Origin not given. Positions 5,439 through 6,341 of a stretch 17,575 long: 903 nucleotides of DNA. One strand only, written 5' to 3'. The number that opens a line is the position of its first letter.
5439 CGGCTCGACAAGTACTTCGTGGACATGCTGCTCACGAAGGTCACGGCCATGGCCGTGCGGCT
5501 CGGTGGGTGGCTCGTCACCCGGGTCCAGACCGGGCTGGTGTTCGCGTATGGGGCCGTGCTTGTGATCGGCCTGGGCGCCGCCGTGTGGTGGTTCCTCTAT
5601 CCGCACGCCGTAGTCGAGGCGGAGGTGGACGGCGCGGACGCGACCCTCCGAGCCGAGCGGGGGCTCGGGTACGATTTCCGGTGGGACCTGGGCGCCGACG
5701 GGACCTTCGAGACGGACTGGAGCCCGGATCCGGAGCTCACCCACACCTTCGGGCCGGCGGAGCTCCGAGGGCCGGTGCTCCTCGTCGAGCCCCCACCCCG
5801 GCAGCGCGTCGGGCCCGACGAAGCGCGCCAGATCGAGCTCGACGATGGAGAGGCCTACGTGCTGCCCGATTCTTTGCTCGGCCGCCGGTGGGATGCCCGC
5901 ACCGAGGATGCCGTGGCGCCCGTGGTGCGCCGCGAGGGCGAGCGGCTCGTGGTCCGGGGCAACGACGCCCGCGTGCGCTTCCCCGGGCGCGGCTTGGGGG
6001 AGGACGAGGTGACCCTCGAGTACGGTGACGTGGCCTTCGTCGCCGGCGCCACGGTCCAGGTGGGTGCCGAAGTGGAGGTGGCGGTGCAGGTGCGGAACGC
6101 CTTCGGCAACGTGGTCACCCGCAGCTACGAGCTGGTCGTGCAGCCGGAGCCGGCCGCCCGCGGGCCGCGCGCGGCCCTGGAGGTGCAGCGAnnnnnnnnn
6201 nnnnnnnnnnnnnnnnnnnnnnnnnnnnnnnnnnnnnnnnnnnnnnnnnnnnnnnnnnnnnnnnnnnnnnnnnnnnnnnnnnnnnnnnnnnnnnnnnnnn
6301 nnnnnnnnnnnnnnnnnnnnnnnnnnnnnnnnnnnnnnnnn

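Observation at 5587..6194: NuoL carries a C-terminal soluble extension of about 200 aa that looks like a PKD domain and is predicted to be periplasmic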

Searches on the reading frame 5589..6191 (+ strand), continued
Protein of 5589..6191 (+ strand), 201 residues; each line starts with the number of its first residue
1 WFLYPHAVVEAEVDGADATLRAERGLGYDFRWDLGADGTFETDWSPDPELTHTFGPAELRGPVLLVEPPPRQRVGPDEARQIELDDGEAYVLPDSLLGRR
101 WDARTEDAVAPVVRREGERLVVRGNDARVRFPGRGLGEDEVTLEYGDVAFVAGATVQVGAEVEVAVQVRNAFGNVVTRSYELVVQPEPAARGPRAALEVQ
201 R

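Call 66: find_homologous_proteins(query=A1, max_evalue=0.00001)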
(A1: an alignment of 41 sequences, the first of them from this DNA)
Query A1 (41 sequences) (201 aa, profile of the alignment): 12 proteins with E <= 0.00001 among 8000 candidates.
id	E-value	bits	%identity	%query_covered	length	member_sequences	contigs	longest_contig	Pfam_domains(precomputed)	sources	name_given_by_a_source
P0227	6.7e-54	201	35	92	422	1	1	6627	-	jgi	jgi:NADH-quinone oxidoreductase subunit L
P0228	2.4e-53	199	34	92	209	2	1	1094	-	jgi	jgi:hypothetical protein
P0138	5.1e-53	198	31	92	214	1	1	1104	-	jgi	jgi:hypothetical protein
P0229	5.1e-53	198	34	100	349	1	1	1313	-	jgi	jgi:hypothetical protein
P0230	1.1e-50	190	32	87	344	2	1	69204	-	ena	-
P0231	2.9e-50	189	35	91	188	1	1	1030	-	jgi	-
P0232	1.7e-49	186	33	92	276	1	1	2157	-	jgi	jgi:hypothetical protein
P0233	1.1e-48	184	32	100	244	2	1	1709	-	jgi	jgi:hypothetical protein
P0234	3.4e-47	179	32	97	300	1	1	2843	-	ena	-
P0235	5.8e-42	162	32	89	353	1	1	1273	-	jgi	jgi:NADH-quinone oxidoreductase subunit L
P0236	3.5e-41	159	30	95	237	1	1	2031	-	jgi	jgi:hypothetical protein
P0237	1.5e-37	147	36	92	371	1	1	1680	-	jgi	jgi:hypothetical protein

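Call 67: find_encoding_contigs(protein=P0230, flank=8000, max_places=2)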
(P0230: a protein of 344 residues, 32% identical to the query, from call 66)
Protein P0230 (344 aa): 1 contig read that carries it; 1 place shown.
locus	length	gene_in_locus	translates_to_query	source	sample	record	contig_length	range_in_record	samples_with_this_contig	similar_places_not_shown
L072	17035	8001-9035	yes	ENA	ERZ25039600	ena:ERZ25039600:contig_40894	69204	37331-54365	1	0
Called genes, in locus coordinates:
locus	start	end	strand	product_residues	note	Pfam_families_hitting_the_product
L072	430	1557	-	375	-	PF02470:MlaD, PF28544:Helical_needle (faint)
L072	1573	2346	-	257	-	PF00005:ABC_tran, PF13304:AAA_21 (weak)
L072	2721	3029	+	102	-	-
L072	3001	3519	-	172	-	-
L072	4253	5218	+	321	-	PF01512:Complex1_51K, PF10531:SLBB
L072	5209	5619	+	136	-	PF10589:NADH_4Fe-4S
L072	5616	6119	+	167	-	PF00499:Oxidored_q3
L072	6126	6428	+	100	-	PF00420:Oxidored_q2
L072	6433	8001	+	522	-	PF00662:Proton_antipo_N, PF00361:Proton_antipo_M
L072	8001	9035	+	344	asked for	-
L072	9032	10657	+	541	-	PF00361:Proton_antipo_M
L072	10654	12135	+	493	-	PF00361:Proton_antipo_M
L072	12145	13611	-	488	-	PF19864:Radical_SAM_N2, PF04055:Radical_SAM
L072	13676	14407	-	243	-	PF10502:Peptidase_S26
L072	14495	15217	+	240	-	PF00814:TsaD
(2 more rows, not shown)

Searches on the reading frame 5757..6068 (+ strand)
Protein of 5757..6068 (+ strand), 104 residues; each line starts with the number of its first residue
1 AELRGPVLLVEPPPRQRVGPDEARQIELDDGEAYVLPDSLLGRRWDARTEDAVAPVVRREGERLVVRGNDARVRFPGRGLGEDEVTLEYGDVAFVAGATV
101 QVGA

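Call 41: search_solved_structures(query=A4, max_evalue=10, show_alignments=2)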
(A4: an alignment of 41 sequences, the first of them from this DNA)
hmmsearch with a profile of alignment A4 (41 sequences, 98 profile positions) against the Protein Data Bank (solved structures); distinct sequences matched with E-value up to 10: 2.
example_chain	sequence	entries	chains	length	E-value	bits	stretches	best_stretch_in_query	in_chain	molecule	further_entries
4esn_A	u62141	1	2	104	0.1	16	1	3-78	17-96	hypothetical protein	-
1i7h_A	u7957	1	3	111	1.6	12.2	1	33-67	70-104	FERREDOXIN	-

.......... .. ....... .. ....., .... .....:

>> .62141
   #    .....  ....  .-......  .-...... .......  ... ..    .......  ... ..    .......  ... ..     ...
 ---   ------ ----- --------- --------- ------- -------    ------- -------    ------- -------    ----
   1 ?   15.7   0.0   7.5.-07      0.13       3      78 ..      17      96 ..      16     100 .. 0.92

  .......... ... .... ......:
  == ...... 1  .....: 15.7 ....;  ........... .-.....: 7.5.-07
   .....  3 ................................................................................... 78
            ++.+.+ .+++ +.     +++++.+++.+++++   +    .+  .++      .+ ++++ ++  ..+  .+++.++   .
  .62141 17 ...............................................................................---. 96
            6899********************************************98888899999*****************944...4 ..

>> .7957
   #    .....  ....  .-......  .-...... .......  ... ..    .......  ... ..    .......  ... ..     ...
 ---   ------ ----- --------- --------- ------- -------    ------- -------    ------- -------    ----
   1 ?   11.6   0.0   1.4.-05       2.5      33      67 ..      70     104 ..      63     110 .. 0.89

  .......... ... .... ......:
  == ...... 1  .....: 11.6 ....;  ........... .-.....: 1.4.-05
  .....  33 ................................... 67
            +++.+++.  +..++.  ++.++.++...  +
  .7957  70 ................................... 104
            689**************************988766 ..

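Call 47: predict_structure(alignment_id=A4)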
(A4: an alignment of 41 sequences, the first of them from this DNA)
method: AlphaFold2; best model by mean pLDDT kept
length: 104 residues; sequences in the alignment: 41
mean_pLDDT: 90.3   pTM: 0.82
mean pLDDT of the five models: 90.3, 89.5, 89.3, 88.7, 88.5
residues with pLDDT >= 90: 72; 70-90: 29; 50-70: 3; < 50: 0
segments of 3 or more residues with pLDDT < 50: none
pLDDT, mean of each block of 10 residues (from residue 1): 89 80 91 96 82 96 96 86 90 95 96
secondary structure, 60 per line:
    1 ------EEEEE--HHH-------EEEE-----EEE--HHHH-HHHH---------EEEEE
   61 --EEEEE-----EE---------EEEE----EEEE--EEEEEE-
elements in order: E7-11 E24-27 E33-35 H38-41 H43-46 E56-60 E63-67 E84-87 E92-95 E98-103
